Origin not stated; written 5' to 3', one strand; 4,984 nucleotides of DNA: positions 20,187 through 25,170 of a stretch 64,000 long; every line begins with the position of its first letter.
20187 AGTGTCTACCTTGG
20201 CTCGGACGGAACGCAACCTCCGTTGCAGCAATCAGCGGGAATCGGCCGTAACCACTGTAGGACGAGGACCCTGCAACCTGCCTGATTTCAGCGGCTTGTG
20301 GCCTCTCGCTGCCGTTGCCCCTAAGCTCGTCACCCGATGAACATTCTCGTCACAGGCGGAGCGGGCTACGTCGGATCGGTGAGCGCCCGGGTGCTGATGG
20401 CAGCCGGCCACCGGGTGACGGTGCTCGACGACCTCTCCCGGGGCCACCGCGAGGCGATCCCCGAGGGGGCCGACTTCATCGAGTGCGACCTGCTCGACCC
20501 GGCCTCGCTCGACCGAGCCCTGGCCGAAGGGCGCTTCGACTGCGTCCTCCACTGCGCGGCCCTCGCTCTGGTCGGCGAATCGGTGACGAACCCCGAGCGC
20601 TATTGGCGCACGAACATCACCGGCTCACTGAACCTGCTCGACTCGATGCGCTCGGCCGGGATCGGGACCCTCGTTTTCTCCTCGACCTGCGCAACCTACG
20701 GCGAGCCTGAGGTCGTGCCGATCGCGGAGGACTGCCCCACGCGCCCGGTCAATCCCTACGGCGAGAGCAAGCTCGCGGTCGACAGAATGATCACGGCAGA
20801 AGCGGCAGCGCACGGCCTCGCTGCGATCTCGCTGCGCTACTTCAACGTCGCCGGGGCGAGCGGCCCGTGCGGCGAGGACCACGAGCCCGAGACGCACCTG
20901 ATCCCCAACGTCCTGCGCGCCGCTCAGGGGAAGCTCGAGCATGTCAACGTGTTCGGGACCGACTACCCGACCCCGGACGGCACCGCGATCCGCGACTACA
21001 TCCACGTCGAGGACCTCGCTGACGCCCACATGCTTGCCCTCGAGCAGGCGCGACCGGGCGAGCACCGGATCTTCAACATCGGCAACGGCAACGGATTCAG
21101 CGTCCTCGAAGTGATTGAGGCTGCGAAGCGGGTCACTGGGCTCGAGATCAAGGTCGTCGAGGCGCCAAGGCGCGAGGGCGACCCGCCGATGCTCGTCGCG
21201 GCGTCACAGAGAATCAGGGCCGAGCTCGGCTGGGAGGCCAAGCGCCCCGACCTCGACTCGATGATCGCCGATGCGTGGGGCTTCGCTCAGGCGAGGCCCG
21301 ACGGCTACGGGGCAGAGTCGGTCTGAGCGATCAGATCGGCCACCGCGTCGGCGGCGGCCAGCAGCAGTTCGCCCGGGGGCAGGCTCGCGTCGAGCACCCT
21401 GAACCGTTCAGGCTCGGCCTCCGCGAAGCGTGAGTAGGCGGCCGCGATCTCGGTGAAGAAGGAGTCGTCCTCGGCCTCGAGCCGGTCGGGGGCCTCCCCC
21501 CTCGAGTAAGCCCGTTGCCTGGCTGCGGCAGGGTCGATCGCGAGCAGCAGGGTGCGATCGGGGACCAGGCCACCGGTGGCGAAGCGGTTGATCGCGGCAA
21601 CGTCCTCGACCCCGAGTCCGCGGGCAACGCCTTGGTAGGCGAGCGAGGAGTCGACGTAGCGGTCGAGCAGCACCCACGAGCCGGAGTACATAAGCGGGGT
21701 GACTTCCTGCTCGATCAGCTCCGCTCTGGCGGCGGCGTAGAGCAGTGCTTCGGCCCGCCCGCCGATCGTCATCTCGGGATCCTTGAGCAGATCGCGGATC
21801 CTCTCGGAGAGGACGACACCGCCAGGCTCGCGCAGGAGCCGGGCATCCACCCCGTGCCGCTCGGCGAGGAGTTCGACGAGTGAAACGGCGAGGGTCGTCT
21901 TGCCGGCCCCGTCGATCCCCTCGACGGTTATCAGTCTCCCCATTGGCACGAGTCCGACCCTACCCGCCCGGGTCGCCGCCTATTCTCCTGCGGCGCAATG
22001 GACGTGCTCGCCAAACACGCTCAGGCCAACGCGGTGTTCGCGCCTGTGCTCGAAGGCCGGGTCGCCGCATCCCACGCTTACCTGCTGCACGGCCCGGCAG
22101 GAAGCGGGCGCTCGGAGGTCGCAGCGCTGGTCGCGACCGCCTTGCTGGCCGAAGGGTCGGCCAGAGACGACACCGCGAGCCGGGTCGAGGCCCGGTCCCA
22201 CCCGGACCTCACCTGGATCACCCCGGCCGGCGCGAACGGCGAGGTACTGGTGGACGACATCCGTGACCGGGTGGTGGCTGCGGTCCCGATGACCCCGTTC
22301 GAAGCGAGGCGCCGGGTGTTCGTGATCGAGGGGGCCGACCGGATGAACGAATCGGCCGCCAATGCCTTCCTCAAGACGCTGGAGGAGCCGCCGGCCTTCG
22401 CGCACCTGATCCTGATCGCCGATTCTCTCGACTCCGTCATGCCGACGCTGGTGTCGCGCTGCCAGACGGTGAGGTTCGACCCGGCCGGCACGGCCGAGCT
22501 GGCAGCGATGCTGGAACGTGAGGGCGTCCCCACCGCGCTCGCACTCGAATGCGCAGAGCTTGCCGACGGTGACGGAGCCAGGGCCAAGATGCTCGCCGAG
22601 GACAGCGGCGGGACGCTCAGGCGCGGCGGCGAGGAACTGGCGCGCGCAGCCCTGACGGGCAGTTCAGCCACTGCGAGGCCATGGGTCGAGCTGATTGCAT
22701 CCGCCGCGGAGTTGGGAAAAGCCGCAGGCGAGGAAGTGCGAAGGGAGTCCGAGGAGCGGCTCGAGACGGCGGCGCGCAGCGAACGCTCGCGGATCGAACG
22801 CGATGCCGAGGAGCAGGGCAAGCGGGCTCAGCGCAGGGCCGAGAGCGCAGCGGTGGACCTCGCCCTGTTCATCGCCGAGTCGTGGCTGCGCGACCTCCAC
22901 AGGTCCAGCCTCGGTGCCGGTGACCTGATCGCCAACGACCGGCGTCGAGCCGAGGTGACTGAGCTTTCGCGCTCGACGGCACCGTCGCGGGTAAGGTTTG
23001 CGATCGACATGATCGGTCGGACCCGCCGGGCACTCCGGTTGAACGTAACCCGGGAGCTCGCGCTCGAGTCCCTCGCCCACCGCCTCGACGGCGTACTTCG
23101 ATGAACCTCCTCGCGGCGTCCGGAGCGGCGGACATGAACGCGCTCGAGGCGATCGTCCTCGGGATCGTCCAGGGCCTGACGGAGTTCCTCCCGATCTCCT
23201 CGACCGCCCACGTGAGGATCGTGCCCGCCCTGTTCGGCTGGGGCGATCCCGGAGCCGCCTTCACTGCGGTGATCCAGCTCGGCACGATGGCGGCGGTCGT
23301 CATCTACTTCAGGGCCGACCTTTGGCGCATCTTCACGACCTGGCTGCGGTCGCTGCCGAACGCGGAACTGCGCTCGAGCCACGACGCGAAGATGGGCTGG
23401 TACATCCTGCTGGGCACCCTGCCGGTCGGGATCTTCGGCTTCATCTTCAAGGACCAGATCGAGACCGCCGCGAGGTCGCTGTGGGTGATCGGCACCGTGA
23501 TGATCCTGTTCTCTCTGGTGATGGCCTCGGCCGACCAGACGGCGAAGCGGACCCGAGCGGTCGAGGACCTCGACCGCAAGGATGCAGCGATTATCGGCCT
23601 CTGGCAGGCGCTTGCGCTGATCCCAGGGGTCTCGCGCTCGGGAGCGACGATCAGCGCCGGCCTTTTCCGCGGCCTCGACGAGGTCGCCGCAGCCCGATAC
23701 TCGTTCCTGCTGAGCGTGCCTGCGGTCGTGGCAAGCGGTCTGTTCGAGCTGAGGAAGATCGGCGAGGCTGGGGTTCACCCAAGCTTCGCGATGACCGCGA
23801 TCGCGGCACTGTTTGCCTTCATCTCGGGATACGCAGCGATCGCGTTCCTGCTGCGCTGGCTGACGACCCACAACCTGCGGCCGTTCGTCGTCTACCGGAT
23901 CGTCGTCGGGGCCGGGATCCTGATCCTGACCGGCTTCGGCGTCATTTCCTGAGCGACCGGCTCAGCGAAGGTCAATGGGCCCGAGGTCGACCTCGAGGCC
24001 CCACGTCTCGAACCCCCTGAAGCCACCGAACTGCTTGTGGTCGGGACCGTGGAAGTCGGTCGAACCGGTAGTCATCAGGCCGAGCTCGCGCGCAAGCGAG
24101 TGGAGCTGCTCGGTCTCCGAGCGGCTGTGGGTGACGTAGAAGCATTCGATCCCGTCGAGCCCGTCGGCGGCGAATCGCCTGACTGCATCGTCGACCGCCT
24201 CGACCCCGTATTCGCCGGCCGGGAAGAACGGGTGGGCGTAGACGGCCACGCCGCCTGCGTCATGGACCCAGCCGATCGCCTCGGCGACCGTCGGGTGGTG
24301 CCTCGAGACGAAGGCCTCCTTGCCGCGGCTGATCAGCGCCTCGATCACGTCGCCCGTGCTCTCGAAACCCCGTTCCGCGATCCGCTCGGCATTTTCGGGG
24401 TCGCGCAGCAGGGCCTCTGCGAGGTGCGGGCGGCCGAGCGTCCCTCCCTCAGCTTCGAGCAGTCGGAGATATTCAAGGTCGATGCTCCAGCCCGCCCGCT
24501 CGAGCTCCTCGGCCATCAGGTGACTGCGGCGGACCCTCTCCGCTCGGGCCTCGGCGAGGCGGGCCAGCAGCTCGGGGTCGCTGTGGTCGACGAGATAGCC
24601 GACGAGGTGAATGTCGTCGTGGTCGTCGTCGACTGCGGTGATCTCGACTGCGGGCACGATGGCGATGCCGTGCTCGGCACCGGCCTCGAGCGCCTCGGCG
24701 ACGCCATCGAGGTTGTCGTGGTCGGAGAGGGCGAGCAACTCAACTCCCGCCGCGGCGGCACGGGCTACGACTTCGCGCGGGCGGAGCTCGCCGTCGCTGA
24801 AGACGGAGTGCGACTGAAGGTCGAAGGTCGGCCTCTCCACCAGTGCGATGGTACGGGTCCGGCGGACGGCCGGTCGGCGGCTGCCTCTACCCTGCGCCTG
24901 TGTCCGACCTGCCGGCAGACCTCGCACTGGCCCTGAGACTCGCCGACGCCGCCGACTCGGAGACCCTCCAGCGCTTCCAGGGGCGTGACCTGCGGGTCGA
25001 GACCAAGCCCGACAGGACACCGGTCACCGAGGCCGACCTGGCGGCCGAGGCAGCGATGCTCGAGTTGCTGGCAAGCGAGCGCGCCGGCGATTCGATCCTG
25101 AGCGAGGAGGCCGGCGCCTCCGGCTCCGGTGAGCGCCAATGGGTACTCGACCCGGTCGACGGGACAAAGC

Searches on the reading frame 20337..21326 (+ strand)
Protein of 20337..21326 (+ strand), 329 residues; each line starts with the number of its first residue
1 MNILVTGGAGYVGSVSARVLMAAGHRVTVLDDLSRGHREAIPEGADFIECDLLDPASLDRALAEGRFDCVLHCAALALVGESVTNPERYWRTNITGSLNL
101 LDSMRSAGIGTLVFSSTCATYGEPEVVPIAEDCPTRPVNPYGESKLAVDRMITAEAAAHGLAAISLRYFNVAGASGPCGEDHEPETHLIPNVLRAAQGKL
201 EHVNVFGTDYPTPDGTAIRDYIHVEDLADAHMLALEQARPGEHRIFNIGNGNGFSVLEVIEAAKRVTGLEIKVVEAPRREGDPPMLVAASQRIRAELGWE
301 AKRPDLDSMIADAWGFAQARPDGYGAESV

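Call 79: search_protein_families(library=pfam, proteins=[window:20337-21326:+], max_evalue=0.0001)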
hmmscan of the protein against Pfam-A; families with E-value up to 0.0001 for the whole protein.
window:20337-21326:+ (329 aa): 7 families
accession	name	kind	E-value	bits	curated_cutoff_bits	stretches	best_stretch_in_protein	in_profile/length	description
PF01370.27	Epimerase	-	7e-68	229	20.9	1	3-249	1-240/240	NAD dependent epimerase/dehydratase family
PF16363.11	GDP_Man_Dehyd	-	3.3e-51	175.1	27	1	4-303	1-323/332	GDP-mannose 4,6 dehydratase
PF01073.25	3Beta_HSD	-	1.1e-15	57.9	22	1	4-237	1-231/280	3-beta hydroxysteroid dehydrogenase/isomerase family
PF04321.23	RmlD_sub_bind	-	7.1e-15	55.3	27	1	1-160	1-144/287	RmlD substrate binding domain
PF02719.21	Polysacc_synt_2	-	4.4e-13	49.5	20.2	1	3-176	1-176/293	Polysaccharide biosynthesis protein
PF05368.20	NmrA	-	9.9e-08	32.4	27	1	2-118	4-108/298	NmrA-like family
PF13460.12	NAD_binding_10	-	7.9e-06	26.3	27.2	1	7-154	1-133/184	NAD(P)H-binding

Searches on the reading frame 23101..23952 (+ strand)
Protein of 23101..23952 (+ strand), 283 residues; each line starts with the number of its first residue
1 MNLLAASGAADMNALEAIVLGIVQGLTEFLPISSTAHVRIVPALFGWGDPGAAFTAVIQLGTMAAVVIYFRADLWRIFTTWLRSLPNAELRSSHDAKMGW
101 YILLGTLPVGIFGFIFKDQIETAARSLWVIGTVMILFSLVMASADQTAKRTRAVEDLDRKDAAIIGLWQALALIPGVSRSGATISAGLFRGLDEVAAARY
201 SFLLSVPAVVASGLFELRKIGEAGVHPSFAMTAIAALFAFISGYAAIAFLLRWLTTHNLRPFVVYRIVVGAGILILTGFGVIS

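Call 79: search_protein_families(library=pfam, proteins=[window:23101-23952:+], max_evalue=0.0001)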
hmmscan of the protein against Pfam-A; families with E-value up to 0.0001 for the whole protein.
window:23101-23952:+ (283 aa): 1 family
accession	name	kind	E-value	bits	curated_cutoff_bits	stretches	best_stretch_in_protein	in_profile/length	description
PF02673.24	BacA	-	2.1e-85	286.9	33.4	1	17-271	1-256/257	Bacitracin resistance protein BacA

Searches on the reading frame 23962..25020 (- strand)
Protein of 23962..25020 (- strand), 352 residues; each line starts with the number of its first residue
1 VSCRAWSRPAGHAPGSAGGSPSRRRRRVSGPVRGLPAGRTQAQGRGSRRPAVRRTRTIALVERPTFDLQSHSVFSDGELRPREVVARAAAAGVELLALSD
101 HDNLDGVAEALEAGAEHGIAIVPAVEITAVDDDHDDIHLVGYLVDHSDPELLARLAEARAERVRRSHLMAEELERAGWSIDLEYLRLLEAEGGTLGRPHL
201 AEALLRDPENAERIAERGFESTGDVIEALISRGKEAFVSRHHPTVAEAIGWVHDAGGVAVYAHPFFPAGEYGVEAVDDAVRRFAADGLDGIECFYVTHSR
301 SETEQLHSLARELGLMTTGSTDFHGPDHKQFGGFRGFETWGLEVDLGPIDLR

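Call 79: search_protein_families(library=pfam, proteins=[window:23962-25020:-], max_evalue=0.0001)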
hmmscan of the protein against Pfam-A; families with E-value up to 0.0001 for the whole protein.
window:23962-25020:- (352 aa): 1 family
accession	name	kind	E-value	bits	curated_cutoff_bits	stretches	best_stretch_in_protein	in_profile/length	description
PF02811.25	PHP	-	1.6e-11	45.2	26.4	1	67-216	1-146/164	PHP domain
